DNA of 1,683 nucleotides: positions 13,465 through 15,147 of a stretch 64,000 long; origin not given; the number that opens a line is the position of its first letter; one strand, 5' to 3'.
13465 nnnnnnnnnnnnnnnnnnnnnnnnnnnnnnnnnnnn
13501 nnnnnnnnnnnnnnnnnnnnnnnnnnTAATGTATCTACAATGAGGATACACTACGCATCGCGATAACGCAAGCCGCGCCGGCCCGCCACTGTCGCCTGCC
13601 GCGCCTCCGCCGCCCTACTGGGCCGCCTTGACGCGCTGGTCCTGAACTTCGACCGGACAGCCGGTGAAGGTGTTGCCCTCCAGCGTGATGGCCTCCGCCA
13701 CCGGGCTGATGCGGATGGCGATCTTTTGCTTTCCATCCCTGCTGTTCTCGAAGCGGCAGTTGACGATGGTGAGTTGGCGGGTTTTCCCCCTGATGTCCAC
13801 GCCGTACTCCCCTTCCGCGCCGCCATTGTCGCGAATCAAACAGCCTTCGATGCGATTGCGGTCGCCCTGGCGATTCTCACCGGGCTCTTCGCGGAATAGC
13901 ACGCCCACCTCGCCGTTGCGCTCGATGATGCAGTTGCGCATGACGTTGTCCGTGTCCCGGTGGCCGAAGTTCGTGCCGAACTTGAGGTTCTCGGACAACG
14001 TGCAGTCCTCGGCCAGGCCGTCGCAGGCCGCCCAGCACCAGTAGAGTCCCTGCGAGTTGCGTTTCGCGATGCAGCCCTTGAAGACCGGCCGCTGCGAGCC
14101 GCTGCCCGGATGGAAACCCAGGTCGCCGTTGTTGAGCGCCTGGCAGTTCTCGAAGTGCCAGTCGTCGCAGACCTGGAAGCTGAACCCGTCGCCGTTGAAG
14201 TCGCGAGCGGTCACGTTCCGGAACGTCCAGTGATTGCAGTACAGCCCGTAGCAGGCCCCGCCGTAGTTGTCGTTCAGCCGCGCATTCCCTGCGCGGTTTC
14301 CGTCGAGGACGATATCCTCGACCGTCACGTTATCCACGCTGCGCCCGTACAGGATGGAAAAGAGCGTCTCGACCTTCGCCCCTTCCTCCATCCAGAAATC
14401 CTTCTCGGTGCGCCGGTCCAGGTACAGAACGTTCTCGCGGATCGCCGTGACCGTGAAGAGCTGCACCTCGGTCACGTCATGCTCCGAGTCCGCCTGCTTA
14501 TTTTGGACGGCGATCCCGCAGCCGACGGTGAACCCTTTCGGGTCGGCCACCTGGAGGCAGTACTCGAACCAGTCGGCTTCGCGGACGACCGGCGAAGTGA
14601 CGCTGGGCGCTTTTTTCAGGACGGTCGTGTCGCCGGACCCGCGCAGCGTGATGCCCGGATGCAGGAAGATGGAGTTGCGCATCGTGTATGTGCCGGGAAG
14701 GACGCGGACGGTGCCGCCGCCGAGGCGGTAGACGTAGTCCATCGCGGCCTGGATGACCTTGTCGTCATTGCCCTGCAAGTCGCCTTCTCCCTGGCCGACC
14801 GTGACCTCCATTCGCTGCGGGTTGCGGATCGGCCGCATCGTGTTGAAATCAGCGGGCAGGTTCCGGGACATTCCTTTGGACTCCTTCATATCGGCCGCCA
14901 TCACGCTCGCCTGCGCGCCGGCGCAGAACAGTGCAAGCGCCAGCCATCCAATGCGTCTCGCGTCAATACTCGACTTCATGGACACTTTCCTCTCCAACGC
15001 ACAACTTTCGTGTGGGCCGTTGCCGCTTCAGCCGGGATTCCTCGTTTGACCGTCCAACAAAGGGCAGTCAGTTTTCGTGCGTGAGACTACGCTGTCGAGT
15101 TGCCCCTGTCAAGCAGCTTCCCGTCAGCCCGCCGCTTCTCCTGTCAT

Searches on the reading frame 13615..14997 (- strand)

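Call 46: search_protein_families(library=pfam, proteins=[window:13615-14997:-], max_evalue=0.001)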
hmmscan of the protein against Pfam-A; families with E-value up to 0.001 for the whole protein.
window:13615-14997:- (460 aa): 2 families
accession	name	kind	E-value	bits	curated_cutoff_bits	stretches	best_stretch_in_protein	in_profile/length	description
PF13229.12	Beta_helix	-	6.2e-20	71.8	25.9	2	254-369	8-121/158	Right handed beta helix region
PF12708.12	Pect-lyase_RHGA_epim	-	1.3e-07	32.1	27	1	72-292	11-210/213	Rhamnogalacturonase A/epimerase, pectate lyase-like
